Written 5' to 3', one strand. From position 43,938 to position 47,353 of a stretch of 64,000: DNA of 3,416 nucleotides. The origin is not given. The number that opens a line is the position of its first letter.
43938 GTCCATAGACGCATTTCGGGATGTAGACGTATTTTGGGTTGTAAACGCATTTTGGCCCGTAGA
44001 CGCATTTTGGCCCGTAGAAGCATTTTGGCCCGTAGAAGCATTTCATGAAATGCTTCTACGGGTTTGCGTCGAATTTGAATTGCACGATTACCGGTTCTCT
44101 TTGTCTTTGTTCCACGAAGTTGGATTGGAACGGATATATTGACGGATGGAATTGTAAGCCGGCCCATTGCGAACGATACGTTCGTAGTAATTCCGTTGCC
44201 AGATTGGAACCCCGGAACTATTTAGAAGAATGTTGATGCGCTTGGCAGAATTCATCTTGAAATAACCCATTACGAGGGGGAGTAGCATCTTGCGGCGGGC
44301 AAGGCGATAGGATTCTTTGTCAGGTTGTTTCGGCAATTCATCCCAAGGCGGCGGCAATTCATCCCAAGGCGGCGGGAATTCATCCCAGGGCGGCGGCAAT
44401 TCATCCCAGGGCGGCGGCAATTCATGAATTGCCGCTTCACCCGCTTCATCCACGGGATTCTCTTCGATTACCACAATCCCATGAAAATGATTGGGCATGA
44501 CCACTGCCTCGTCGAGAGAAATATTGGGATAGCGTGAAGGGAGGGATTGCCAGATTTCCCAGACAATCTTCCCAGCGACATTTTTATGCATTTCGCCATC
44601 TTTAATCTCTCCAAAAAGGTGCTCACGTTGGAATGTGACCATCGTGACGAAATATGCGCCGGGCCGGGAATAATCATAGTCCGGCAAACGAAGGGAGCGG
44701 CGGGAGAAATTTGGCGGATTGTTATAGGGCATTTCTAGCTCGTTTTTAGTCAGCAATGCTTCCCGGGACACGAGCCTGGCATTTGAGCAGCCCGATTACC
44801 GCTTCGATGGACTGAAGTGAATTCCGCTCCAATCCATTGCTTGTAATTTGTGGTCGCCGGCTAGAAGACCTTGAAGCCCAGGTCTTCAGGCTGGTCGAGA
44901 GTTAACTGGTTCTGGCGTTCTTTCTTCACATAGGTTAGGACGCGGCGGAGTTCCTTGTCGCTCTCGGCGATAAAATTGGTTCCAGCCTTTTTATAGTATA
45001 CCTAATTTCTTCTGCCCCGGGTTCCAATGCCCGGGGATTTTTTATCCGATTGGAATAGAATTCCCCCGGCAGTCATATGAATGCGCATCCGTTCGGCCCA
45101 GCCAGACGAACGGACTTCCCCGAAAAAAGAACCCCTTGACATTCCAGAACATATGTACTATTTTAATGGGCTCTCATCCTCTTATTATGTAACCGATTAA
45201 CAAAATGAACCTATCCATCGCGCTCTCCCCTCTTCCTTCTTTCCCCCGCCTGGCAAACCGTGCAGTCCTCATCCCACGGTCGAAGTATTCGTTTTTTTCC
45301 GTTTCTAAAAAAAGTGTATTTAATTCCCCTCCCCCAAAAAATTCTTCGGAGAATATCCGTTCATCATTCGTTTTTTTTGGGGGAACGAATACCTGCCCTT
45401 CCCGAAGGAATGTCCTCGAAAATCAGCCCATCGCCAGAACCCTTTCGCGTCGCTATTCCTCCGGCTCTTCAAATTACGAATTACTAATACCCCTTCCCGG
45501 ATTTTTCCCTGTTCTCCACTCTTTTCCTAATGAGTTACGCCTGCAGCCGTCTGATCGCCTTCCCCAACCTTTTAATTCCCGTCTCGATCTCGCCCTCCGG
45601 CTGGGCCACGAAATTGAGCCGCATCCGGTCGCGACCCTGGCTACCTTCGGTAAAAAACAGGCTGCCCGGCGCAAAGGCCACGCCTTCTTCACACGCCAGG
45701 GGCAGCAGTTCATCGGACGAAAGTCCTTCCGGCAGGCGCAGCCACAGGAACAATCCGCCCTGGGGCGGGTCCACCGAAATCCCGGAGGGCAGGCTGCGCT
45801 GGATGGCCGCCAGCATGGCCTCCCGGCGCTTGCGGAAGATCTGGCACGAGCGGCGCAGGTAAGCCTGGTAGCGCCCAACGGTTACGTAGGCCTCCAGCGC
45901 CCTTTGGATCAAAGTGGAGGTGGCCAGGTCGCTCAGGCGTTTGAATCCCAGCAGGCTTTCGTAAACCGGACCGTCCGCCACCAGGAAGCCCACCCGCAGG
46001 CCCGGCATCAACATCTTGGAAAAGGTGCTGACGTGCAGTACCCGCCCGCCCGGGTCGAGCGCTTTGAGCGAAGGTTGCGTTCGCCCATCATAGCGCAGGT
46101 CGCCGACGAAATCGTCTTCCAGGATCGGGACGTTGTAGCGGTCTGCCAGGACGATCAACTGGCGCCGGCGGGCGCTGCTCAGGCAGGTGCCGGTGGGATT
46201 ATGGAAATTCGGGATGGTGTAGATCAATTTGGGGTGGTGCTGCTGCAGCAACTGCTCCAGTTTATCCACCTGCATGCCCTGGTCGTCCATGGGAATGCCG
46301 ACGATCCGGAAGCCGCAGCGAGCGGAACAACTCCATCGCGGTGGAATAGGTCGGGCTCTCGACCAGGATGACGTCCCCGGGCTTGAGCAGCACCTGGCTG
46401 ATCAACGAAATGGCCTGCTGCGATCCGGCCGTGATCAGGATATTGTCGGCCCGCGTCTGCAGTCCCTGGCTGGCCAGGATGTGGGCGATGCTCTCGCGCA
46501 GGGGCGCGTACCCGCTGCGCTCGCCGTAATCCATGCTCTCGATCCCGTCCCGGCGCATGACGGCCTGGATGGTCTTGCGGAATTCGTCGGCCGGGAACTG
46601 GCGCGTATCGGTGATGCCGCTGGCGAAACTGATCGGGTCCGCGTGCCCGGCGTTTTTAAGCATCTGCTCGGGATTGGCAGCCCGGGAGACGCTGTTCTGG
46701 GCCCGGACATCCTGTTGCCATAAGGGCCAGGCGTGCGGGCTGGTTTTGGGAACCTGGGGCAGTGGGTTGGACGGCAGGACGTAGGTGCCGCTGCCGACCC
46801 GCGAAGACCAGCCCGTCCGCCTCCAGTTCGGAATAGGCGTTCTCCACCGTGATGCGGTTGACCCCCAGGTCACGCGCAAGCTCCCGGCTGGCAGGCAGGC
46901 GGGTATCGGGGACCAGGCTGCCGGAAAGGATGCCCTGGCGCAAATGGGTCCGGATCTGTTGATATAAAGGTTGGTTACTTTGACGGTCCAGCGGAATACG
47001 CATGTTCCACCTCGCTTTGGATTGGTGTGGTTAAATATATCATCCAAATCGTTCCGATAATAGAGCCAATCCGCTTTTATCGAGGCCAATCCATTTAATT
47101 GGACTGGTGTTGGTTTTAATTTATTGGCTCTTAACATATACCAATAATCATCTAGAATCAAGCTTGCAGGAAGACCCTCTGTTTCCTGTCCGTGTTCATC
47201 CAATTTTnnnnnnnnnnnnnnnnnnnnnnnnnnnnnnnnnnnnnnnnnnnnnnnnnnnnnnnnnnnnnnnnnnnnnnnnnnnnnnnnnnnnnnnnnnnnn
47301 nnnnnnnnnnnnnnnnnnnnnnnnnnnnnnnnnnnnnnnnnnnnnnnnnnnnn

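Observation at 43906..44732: RAYT locus with two half-site tandem arrays, each ending in a related palindrome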

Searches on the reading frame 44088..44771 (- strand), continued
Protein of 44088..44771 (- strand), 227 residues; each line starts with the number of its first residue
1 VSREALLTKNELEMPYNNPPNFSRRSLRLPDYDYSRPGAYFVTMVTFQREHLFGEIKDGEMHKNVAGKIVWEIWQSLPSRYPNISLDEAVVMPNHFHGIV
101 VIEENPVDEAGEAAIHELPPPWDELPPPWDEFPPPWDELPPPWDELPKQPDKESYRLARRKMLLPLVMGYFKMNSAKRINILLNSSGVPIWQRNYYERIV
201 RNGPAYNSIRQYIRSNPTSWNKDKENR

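Call 72: fold_search(model_id=the predicted structure, library=pdb)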
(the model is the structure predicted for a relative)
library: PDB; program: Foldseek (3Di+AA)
matches with E <= 10: 741; with E <= 0.001: 26
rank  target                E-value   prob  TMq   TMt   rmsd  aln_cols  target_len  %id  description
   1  2xma_A                2.3e-05  1.00  0.41  0.61   7.8       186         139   13  DEINOCOCCUS RADIODURANS ISDRA2 TRANSPOSASE RIGHT END DNA COMPLEX (released 2010-10-13)
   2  4er8_A                2.4e-05  1.00  0.44  0.55   5.9       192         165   16  Structure of the REP associates tyrosine transposase bound to a REP hairpin (released 2012-08-15)
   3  2xma_E                2.7e-05  1.00  0.40  0.59   7.8       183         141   13  DEINOCOCCUS RADIODURANS ISDRA2 TRANSPOSASE RIGHT END DNA COMPLEX (released 2010-10-13)
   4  2xm3_D                4.0e-05  1.00  0.40  0.64   6.9       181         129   13  Deinococcus radiodurans ISDra2 Transposase Left end DNA complex (released 2010-10-13)
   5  2xma_B                4.0e-05  1.00  0.41  0.63   7.8       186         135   13  DEINOCOCCUS RADIODURANS ISDRA2 TRANSPOSASE RIGHT END DNA COMPLEX (released 2010-10-13)
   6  2xm3_A                6.5e-05  1.00  0.42  0.68   7.6       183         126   12  Deinococcus radiodurans ISDra2 Transposase Left end DNA complex (released 2010-10-13)
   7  2xo6_A                7.3e-05  1.00  0.42  0.64   8.4       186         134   13  DEINOCOCCUS RADIODURANS ISDRA2 TRANSPOSASE Y132F MUTANT COMPLEXED WITH LEFT END RECOGNITION AND CLEAVAGE SITE (released 2010-10-13)
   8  2xqc_D                7.3e-05  1.00  0.40  0.63  11.1       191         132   13  DEINOCOCCUS RADIODURANS ISDRA2 TRANSPOSASE COMPLEXED WITH LEFT END RECOGNITION AND CLEAVAGE SITE AND ZN (released 2010-10-13)
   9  2xm3_C                7.8e-05  1.00  0.40  0.65   6.9       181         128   13  Deinococcus radiodurans ISDra2 Transposase Left end DNA complex (released 2010-10-13)
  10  2xo6_D                7.8e-05  1.00  0.41  0.65   8.4       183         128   14  DEINOCOCCUS RADIODURANS ISDRA2 TRANSPOSASE Y132F MUTANT COMPLEXED WITH LEFT END RECOGNITION AND CLEAVAGE SITE (released 2010-10-13)
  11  2f4f_A                9.4e-05  1.00  0.38  0.60  15.0       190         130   15  Crystal structure of IS200 transposase (released 2005-12-13)
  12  2ec2_E                1.0e-04  1.00  0.39  0.61  12.3       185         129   14  Crystal structure of transposase from Sulfolobus tokodaii (released 2007-02-27)
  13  2vjv_A                1.3e-04  1.00  0.41  0.68   6.8       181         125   11  Crystal structure of the IS608 transposase in complex with left end 26-mer DNA hairpin and a 6-mer DNA representing th (released 2008-02-19)
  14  2xm3_B                1.7e-04  1.00  0.41  0.65   7.5       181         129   13  Deinococcus radiodurans ISDra2 Transposase Left end DNA complex (released 2010-10-13)
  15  2a6m_B                2.5e-04  1.00  0.41  0.57  15.5       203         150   12  Crystal Structure of the ISHp608 Transposase (released 2005-10-25)
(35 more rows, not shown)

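Call 74: search_protein_families(library=padloc, proteins=[P0001, L082:765-2678:+, L082:3232-5922:+, L082:2681-3229:+], max_evalue=0.001)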
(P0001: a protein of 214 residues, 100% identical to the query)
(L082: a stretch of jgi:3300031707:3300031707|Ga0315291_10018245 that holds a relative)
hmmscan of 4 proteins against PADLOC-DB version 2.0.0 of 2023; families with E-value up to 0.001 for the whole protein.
P0001 (214 aa): 0 families

L082:765-2678:+ (637 aa): 30 families (the best 25 are shown)
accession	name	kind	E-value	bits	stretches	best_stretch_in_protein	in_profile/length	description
PDLC03634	MTase_III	-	1.3e-168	560.7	1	7-631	5-609/621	Type III methyltransferase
PDLC03641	MTase_III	-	1.6e-105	352.1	1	16-514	16-504/657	Type III methyltransferase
PDLC03644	MTase_III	-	4.1e-82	274.7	1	58-512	5-426/542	Type III methyltransferase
PDLC03637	MTase_III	-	1.2e-80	269.6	2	15-255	47-271/513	Type III methyltransferase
PDLC03636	MTase_III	-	4.9e-53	178.8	2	166-472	92-408/575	Type III methyltransferase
PDLC03640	MTase_III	-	8.7e-53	177.6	2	90-246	42-197/654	Type III methyltransferase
PDLC03642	MTase_III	-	9e-50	167.8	2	161-456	130-396/528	Type III methyltransferase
PDLC03635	MTase_III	-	5.2e-46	155.6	2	167-444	265-553/708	Type III methyltransferase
PDLC03639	MTase_III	-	2.1e-43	146.6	2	77-308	68-275/639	Type III methyltransferase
PDLC03354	MTase_II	-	2.5e-37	126.9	2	48-277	18-239/425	Type II methyltransferase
PDLC03278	MTase_II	-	4.7e-32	109.9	2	172-251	48-125/390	Type II methyltransferase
PDLC03638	MTase_III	-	2.2e-31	107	2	167-444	428-658/816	Type III methyltransferase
PDLC03646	MTase_III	-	2.1e-29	100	3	167-263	518-612/1057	Type III methyltransferase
PDLC03643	MTase_III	-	2.6e-28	97.4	2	174-248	1-75/465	Type III methyltransferase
PDLC03645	MTase_III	-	3.6e-27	92.7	2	88-303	136-325/709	Type III methyltransferase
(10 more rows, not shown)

L082:3232-5922:+ (896 aa): 10 families
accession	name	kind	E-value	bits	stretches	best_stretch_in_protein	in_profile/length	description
PDLC03647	REase_III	-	6.5e-248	823.6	2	1-582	1-591/989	Type III restriction enzyme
PDLC03649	REase_III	-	1.2e-79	266.4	2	1-580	3-576/973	Type III restriction enzyme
PDLC03648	REase_III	-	8.6e-08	28.7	1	493-570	306-380/871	Type III restriction enzyme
PDLC03653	REase_III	-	5.4e-06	22.8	0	488-542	416-470/883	Type III restriction enzyme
PDLC03650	REase_III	-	6.4e-06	22.8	0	497-545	377-425/898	Type III restriction enzyme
PDLC01765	Cas3c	-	7.2e-06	23.2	1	94-137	184-227/612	-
PDLC01763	Cas3b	-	2.5e-05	21.2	1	94-143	264-313/762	-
PDLC01766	Cas3c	-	7.1e-05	19.2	1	80-144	537-597/1009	-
PDLC01759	Cas3b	-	0.00056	16.8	0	94-137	231-274/711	-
PDLC01252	Cas3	-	0.00079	17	0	101-242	7-137/324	CAS-I; effector_G3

L082:2681-3229:+ (182 aa): 0 families

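Call 81: search_dna_similar(query=P0001, collection=plasmids, mode=protein, max_rows=25)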
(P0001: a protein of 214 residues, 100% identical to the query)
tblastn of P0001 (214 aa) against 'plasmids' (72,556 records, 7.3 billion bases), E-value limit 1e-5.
Records with a match: 5; places in all: 5; records where one place covers at least 80% of the query: 3.
Best place of each record, by identity: <60% 5.
By first word of the organism name: Leptolinea 1; Fulvitalea 1; Spirosoma 1; Monoglobus 1; Chloroflexota 1.
By predicted mobility (MOB-suite, as given by PLSDB): non-mobilizable 5.
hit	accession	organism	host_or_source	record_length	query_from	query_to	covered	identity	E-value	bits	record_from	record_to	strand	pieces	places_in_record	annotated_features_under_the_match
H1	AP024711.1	Leptolinea sp. HRD-7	-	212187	10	212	95%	31.5%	4e-26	112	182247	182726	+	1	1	hypothetical protein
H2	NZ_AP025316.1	Fulvitalea axinellae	-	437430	13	211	93%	25.9%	1e-13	76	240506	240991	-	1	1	transposase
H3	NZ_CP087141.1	Spirosoma sp. KNUC1025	Brassica napus,single cell,rhizosphere ...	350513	13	211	93%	25.1%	1e-13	76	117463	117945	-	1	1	transposase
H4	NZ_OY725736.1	Monoglobus pectinilyticus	-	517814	51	211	75%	27.8%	1e-6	56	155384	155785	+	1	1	transposase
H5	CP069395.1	Chloroflexota bacterium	single cell,cold seep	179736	11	49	18%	59.0%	5e-6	54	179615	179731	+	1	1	none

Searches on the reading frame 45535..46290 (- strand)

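Call 73: search_protein_families(library=pfam, proteins=[window:45535-46290:-], max_evalue=0.001)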
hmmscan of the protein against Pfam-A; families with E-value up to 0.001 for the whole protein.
window:45535-46290:- (251 aa): 2 families
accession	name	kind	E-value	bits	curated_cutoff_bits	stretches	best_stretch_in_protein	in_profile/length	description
PF00155.27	Aminotran_1_2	-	6e-21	75.5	19.7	1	2-242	124-361/361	Aminotransferase class I and II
PF12897.13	Asp_aminotransf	-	9.6e-08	31.7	27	1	1-241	153-404/421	Aspartate amino-transferase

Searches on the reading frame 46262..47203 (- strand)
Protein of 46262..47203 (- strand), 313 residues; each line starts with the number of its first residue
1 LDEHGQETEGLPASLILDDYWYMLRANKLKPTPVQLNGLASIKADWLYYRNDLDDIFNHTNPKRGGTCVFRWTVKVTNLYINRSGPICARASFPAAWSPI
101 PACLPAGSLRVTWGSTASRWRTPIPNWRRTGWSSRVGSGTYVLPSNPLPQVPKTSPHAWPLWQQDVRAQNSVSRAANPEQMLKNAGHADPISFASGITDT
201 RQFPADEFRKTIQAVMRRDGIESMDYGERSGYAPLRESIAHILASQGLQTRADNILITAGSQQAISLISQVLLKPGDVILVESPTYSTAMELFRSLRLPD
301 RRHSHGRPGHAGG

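Call 73: search_protein_families(library=pfam, proteins=[window:46262-47203:-], max_evalue=0.001)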
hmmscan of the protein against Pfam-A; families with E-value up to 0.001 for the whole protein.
window:46262-47203:- (313 aa): 1 family
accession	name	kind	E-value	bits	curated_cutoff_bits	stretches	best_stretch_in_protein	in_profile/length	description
PF00155.27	Aminotran_1_2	-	2e-09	37.6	19.7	1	191-297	4-112/361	Aminotransferase class I and II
